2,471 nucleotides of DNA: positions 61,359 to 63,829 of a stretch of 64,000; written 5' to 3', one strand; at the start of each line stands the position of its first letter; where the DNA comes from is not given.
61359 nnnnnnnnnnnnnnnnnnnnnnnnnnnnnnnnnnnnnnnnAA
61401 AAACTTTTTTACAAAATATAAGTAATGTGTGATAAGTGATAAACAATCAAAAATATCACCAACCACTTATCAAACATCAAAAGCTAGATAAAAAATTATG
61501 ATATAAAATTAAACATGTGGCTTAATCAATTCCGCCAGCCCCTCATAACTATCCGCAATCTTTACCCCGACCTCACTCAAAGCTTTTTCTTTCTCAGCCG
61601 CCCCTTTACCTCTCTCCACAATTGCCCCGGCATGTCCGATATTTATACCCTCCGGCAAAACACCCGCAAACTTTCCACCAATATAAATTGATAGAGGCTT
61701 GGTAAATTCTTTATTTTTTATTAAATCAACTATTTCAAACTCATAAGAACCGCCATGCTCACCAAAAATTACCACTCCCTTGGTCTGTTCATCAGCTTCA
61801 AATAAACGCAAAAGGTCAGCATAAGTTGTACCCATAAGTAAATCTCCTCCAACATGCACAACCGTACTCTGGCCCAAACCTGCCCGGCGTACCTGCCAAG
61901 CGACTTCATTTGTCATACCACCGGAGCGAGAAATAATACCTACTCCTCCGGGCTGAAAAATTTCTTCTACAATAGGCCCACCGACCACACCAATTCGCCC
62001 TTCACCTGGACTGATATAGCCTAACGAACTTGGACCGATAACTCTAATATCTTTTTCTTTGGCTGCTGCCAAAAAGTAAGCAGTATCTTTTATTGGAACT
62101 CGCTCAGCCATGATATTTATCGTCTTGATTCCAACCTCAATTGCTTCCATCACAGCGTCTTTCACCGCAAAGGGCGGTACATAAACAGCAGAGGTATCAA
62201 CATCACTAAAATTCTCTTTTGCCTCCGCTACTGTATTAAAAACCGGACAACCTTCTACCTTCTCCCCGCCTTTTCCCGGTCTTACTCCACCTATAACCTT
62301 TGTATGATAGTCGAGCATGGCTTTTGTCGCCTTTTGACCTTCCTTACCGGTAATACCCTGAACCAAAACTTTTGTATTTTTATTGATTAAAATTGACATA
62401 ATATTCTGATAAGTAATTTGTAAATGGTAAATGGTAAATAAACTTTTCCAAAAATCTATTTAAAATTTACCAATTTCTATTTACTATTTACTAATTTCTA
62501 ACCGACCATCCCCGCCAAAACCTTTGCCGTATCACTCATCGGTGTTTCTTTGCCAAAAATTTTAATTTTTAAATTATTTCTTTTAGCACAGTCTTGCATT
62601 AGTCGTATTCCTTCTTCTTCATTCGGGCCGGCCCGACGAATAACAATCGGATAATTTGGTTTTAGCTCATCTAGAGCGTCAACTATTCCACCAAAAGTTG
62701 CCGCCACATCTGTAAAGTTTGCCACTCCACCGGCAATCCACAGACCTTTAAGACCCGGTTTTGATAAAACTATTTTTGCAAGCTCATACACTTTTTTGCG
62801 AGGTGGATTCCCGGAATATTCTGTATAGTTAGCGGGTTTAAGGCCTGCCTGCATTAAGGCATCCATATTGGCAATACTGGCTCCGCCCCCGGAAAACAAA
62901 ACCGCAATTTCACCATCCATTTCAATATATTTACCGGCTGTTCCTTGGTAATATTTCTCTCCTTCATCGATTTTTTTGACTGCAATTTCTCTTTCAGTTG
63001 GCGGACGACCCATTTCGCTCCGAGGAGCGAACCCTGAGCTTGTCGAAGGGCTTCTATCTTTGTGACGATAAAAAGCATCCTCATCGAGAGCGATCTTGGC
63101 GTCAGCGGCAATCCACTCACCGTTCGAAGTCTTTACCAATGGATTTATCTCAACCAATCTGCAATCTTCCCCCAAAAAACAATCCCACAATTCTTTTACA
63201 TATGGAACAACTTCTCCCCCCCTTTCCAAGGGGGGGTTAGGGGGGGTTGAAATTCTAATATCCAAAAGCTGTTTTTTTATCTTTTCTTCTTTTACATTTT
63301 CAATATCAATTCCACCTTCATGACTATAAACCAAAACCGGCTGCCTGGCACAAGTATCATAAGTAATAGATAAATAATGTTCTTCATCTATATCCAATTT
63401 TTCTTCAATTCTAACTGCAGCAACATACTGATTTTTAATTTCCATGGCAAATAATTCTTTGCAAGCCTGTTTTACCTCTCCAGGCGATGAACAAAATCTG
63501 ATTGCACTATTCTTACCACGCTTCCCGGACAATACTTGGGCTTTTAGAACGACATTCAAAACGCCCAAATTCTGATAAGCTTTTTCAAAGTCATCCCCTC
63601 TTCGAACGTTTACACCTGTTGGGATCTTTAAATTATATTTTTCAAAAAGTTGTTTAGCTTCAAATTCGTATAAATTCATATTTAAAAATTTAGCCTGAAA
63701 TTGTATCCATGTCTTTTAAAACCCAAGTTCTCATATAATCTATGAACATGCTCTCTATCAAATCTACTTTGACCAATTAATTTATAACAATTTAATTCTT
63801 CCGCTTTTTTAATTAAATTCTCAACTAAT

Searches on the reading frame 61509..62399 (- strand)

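Call 7: search_protein_families(library=pfam, proteins=[window:61509-62399:-], max_evalue=0.1)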
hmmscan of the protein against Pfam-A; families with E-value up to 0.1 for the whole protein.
window:61509-62399:- (296 aa): 4 families
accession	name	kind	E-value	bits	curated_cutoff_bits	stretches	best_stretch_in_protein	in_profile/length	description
PF02629.25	CoA_binding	-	3.1e-24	86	22.3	1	6-99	1-96/97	CoA binding domain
PF00549.24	Ligase_CoA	-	4.4e-13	49.9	24.5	1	156-273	1-120/128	CoA-ligase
PF13380.12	CoA_binding_2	-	4.2e-09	37.3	22.8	1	12-128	4-113/116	CoA binding domain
PF13607.11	Succ_CoA_lig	-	2.5e-08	34.2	27.4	1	150-242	1-90/138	Succinyl-CoA ligase like flavodoxin domain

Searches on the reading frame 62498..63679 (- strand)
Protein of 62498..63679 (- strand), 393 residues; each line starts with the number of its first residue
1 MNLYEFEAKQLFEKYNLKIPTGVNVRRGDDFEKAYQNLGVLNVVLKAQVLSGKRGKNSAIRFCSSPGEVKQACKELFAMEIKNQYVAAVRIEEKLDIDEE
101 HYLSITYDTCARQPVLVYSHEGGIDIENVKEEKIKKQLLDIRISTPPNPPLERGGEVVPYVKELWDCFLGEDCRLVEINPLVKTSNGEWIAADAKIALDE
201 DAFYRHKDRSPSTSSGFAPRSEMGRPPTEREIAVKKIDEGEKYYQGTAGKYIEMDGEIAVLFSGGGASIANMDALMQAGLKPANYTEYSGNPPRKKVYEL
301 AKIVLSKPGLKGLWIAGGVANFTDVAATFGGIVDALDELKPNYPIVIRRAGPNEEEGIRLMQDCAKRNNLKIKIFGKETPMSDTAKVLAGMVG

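Call 7: search_protein_families(library=pfam, proteins=[window:62498-63679:-], max_evalue=0.1)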
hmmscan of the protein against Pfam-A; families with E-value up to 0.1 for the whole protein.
window:62498-63679:- (393 aa): 5 families
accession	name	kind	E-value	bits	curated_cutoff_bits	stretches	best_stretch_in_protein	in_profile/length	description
PF08442.15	ATP-grasp_2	-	2.5e-38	132.2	29.5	1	2-182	1-201/202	ATP-grasp domain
PF16114.10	Citrate_bind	-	5.8e-34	117.6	26.8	1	230-385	6-171/177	ATP citrate lyase citrate-binding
PF24948.1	Citrate_synth_N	-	1.3e-11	44.7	83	1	5-207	7-229/232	ATP-citrate synthase ATP-grasp domain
PF13549.11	ATP-grasp_5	-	0.0007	19.5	27.6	0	3-108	10-119/221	ATP-grasp domain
PF01071.24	GARS_A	-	0.014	15.6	27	1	8-105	6-99/194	Phosphoribosylglycinamide synthetase, ATP-grasp (A) domain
